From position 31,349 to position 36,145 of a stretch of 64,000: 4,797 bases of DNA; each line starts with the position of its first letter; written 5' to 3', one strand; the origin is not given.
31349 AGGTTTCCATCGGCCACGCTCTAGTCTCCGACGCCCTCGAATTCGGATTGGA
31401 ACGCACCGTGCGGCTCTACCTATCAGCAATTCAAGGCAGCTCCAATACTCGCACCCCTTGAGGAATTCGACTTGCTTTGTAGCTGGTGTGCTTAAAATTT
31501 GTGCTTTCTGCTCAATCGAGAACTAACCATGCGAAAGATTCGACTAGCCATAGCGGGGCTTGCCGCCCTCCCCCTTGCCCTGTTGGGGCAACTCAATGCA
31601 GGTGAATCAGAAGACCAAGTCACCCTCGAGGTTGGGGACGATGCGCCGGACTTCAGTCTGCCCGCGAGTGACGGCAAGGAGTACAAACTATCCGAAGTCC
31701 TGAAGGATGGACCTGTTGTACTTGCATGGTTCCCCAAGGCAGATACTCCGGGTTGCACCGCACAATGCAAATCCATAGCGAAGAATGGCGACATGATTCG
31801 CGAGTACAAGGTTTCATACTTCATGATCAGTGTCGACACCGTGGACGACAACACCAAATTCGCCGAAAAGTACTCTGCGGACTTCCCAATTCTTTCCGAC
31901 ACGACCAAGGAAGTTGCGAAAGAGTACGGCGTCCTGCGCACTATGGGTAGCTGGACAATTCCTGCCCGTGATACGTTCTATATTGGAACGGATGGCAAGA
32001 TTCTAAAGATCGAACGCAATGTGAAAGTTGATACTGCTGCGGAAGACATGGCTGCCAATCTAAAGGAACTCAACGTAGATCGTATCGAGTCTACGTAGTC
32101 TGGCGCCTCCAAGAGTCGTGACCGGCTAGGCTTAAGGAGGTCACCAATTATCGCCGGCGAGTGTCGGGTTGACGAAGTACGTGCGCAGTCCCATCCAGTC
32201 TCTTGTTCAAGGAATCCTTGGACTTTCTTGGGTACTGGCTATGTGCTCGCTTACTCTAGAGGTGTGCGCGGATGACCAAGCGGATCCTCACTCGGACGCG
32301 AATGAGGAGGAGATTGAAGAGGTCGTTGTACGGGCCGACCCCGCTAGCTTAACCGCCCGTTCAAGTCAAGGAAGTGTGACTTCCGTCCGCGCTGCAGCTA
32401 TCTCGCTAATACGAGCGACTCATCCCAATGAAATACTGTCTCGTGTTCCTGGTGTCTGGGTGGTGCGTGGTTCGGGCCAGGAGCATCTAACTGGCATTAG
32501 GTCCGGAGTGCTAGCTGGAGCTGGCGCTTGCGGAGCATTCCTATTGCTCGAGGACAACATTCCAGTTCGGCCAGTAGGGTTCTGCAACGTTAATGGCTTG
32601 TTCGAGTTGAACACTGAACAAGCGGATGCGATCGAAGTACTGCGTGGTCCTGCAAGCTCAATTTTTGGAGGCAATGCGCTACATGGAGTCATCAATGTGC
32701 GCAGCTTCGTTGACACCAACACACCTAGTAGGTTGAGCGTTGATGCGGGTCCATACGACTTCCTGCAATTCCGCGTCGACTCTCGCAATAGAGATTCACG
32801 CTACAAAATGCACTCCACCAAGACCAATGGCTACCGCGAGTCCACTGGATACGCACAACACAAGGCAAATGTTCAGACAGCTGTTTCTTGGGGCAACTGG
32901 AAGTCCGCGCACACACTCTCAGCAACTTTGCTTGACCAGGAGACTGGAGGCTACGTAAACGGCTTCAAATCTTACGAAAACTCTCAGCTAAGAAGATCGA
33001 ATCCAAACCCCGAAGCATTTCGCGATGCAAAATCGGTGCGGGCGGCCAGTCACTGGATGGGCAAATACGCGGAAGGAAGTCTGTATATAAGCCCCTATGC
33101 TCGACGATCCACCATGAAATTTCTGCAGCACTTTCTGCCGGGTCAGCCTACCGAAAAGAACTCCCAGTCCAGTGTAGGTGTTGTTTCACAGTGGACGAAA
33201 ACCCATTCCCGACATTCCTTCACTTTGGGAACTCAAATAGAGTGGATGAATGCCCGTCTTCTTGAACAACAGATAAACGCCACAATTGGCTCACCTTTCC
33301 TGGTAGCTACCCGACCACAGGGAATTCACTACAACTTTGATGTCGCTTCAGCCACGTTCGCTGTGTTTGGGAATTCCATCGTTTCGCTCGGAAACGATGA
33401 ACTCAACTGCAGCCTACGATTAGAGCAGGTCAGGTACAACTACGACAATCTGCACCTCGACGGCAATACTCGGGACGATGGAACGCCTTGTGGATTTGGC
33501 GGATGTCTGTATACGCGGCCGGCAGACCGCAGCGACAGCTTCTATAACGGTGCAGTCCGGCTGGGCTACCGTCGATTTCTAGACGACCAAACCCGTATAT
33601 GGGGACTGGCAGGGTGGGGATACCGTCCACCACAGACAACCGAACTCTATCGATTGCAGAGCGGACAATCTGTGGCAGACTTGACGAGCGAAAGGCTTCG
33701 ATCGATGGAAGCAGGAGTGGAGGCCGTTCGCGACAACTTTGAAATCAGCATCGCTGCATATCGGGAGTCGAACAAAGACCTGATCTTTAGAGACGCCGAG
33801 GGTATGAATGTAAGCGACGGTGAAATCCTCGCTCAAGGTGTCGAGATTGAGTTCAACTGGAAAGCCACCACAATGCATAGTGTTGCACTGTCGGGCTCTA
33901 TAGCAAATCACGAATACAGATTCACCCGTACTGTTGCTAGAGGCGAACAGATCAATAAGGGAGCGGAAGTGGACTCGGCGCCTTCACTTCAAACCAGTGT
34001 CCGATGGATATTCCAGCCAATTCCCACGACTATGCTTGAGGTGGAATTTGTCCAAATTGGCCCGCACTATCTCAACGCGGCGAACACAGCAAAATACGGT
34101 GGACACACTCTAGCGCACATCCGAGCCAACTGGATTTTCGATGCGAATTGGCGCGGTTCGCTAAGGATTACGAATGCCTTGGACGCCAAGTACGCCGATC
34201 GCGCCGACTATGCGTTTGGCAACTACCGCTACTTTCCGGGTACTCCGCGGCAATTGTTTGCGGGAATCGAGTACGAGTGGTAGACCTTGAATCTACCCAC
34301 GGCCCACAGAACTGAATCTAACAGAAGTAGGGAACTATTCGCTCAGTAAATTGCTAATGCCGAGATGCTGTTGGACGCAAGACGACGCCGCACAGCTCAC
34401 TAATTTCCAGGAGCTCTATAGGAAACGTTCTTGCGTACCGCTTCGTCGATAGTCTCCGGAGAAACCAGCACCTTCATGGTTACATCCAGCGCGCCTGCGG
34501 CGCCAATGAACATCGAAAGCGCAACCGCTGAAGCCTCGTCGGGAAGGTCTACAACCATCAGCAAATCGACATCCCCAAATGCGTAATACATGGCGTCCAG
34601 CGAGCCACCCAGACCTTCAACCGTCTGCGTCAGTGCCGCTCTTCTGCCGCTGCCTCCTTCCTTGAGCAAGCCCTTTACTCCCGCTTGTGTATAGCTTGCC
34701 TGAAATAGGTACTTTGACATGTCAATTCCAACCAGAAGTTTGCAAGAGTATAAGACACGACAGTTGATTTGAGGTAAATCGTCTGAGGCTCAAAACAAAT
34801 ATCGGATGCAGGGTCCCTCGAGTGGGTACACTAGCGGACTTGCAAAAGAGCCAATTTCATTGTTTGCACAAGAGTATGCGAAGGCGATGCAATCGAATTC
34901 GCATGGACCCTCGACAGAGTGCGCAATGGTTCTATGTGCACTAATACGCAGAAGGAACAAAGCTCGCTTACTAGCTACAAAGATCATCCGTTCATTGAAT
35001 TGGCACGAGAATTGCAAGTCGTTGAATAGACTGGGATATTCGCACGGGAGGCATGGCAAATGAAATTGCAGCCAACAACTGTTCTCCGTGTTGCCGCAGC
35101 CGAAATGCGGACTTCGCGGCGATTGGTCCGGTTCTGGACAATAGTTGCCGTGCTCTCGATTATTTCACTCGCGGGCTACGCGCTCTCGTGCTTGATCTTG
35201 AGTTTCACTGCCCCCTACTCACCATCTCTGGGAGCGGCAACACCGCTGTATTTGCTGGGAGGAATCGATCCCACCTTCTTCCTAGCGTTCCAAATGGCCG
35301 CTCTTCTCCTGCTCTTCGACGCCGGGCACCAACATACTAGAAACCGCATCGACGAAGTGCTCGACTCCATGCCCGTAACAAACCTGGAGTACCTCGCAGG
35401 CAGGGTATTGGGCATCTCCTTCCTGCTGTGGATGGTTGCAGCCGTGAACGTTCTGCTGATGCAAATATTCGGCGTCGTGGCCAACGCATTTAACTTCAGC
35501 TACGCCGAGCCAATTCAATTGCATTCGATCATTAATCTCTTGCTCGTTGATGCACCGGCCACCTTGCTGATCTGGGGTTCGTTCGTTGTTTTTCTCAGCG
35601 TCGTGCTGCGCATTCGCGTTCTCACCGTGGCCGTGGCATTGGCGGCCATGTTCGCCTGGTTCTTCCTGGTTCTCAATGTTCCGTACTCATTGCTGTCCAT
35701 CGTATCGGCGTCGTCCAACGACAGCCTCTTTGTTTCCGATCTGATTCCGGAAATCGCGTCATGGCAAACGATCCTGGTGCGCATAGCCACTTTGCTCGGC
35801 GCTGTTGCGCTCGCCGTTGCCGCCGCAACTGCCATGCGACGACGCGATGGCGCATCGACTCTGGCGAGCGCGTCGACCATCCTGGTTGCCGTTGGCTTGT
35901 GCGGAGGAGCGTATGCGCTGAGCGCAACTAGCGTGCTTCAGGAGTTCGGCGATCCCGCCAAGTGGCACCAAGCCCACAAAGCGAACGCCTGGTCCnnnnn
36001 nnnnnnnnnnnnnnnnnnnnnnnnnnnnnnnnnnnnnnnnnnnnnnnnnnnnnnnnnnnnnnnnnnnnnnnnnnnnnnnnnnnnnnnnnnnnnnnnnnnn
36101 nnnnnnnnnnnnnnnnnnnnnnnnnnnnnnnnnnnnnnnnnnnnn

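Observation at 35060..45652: Three tandem ~1150-aa paralogs fuse an ABC-2-like permease to a dead M1-peptidase-like ectodomain, making a 10.6-kb block of unknown function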

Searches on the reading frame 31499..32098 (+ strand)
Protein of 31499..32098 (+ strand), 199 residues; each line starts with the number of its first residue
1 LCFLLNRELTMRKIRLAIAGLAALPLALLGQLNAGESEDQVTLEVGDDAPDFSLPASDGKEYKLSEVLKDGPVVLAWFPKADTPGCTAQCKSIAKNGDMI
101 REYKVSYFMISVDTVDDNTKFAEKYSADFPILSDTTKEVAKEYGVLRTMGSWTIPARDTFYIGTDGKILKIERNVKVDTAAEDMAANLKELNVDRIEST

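Call 10: search_protein_families(library=pfam, proteins=[window:31499-32098:+], max_evalue=0.01)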
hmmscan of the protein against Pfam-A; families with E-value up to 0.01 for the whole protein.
window:31499-32098:+ (199 aa): 2 families
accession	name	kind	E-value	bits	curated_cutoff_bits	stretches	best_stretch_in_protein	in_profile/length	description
PF00578.27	AhpC-TSA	-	1.9e-32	112.3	26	1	45-169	1-122/124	AhpC/TSA family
PF08534.16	Redoxin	-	2.3e-23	83.1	26.6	1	45-179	2-139/148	Redoxin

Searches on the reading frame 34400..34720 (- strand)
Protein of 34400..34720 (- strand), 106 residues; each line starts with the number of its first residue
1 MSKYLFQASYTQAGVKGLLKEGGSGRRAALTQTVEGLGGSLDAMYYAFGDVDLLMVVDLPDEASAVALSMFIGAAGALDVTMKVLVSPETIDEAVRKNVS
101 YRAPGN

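Call 10: search_protein_families(library=pfam, proteins=[window:34400-34720:-], max_evalue=0.01)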
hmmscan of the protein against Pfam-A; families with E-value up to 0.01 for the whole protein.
window:34400-34720:- (106 aa): 1 family
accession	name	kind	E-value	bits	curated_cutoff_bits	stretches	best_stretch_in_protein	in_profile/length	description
PF08734.17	GYD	-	5.6e-22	78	31.4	1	4-95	1-91/91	GYD domain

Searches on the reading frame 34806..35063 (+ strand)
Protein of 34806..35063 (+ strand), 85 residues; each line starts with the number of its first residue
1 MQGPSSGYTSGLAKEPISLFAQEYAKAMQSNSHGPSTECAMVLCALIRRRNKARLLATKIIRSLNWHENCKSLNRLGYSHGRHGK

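Call 10: search_protein_families(library=pfam, proteins=[window:34806-35063:+], max_evalue=0.01)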
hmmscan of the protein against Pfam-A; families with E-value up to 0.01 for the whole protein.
window:34806-35063:+ (85 aa): 0 families

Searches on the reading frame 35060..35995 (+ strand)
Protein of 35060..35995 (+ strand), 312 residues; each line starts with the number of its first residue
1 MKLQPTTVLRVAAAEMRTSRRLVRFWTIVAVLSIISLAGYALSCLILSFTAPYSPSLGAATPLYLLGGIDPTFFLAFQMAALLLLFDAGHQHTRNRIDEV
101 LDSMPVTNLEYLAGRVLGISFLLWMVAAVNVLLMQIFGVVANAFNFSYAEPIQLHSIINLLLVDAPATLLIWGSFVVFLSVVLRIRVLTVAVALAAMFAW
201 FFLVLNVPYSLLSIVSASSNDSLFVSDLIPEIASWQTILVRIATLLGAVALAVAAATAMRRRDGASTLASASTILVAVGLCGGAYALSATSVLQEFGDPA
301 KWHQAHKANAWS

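Call 57: search_protein_families(library=pfam, alignment_id=A3, max_evalue=0.1)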
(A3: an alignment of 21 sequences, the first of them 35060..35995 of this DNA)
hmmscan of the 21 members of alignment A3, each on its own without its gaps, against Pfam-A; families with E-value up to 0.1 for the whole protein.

A. member 1, window:35060-35995:+ (312 aa): 0 families

B. families by the number of members that match (of 21 scanned): 5 families
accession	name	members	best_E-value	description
PF12698.13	ABC2_membrane_3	1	0.0011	ABC-2 family transporter protein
PF15055.12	DMAC1_Dmo2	1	0.006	DMAC1/Dmo2-like domain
PF06522.17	B12D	1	0.016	NADH-ubiquinone reductase complex 1 MLRQ subunit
PF12679.13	ABC2_membrane_2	1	0.028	ABC-2 family transporter protein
PF13160.11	DUF3995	1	0.055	Protein of unknown function (DUF3995)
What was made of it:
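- On Type V / ABC-2 ABC-exporter permease: Only 1 of 21 TM-only sequences scores E 0.001 (call 57).
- Tried and rejected: A TM-only scan was nearly empty (call 57).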

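Call 64: predict_structure(alignment_id=A3)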
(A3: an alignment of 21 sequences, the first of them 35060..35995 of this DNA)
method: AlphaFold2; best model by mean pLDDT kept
length: 312 residues; sequences in the alignment: 21
mean_pLDDT: 79.7   pTM: 0.81
mean pLDDT of the five models: 79.7, 78.8, 76.9, 76.5, 75.2
residues with pLDDT >= 90: 102; 70-90: 141; 50-70: 47; < 50: 22
segments of 3 or more residues with pLDDT < 50: 52-68, 224-228
pLDDT, mean of each block of 10 residues (from residue 1): 82 89 92 85 68 43 45 85 82 70 76 92 93 83 69 76 91 95 91 94 83 76 50 78 93 88 71 91 91 77 77 57
secondary structure, 60 per line:
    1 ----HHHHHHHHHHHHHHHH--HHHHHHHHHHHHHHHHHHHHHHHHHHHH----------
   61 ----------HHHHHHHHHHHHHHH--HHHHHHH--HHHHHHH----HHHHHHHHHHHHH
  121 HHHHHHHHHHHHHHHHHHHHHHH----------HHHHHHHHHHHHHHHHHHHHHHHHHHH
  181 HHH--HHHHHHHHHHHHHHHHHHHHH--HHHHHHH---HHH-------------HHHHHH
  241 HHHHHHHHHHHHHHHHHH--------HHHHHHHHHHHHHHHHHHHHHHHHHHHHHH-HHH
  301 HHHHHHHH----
elements in order: H5-20 H23-50 H71-85 H88-94 H97-103 H108-143 H154-183 H186-206 H209-215 H235-258 H267-296 H298-308
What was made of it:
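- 35060..35989 (+): Copy 1, aa 1-310: N-terminal amphipathic interface helix (aa 5-20), six TM helices of the type V/ABC-2 fold, and a seventh TM helix (aa 267-296). TM-only AF2 model has pLDDT 79.7 (call 64).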

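Call 68: fold_search(model_id=the predicted structure, library=pdb)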
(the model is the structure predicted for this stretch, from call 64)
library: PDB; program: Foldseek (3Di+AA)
matches with E <= 10: 309; with E <= 0.001: 2
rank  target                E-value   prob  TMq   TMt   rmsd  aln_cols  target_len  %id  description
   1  7o0y_D                9.1e-05  1.00  0.46  0.53  13.2       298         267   15  ABC transporter NosDFY, nucleotide-free in GDN (released 2022-04-13)
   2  7o0z_D                1.4e-04  1.00  0.44  0.51  13.2       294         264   16  ABC transporter NosFY, nucleotide-free in GDN (released 2022-11-02)
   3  7o0y_E                1.4e-03  1.00  0.44  0.54  12.9       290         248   14  ABC transporter NosDFY, nucleotide-free in GDN (released 2022-04-13)
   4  7znq_Y                1.5e-03  1.00  0.43  0.49  13.5       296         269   17  ABC transporter complex NosDFYL in GDN (released 2022-08-03)
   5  7o0z_E                1.6e-03  1.00  0.47  0.54  13.2       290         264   16  ABC transporter NosFY, nucleotide-free in GDN (released 2022-11-02)
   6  7znq_y                1.8e-03  1.00  0.47  0.56  11.8       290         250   15  ABC transporter complex NosDFYL in GDN (released 2022-08-03)
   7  7o12_E                2.1e-03  1.00  0.41  0.50  13.3       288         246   18  ABC transporter NosDFY, AMPPNP-bound in GDN (released 2022-04-13)
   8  7qba_E                5.8e-03  1.00  0.53  0.62   6.0       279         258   17  CryoEM structure of the ABC transporter NosDFY complexed with nitrous oxide reductase NosZ (released 2022-08-03)
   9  7r89_A                8.1e-03  1.00  0.34  0.22  14.0       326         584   12  The structure of human ABCG5/ABCG8 purified from yeast (released 2021-09-08)
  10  7qba_D                1.4e-02  1.00  0.44  0.48  13.0       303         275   18  CryoEM structure of the ABC transporter NosDFY complexed with nitrous oxide reductase NosZ (released 2022-08-03)
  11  7o17_D                1.7e-02  1.00  0.42  0.47  14.0       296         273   16  ABC transporter NosDFY E154Q, ATP-bound in lipid nanodisc (released 2022-04-13)
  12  7r87_A                2.1e-02  0.99  0.36  0.23  13.9       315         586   12  The structure of human ABCG5-WT/ABCG8-I419E (released 2021-09-08)
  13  6xjh_A                2.9e-02  1.00  0.36  0.42  13.6       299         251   11  PmtCD ABC exporter without the basket domain at C2 symmetry (released 2020-10-14)
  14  7r88_A                3.1e-02  0.99  0.35  0.22  14.1       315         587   13  The structure of human ABCG5-I529W/ABCG8-WT (released 2021-09-08)
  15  8ce1_B                3.6e-02  1.00  0.37  0.48   8.8       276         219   19  Cytochrome c maturation complex CcmABCD (released 2023-09-06)
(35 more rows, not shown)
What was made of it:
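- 35060..35989 (+): Foldseek top hits are NosY 7o0y_D (E 9e-5), then ABCG5/8, PmtCD, CcmB, ABCG25 and ABCA7 (call 68).
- On Type V / ABC-2 ABC-exporter permease: Best E is 9e-5, and TM-score is up to 0.62 when normalised to the target (call 68).
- Closest known: NosY of the NosDFY. Same: Membrane-domain fold (call 68).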
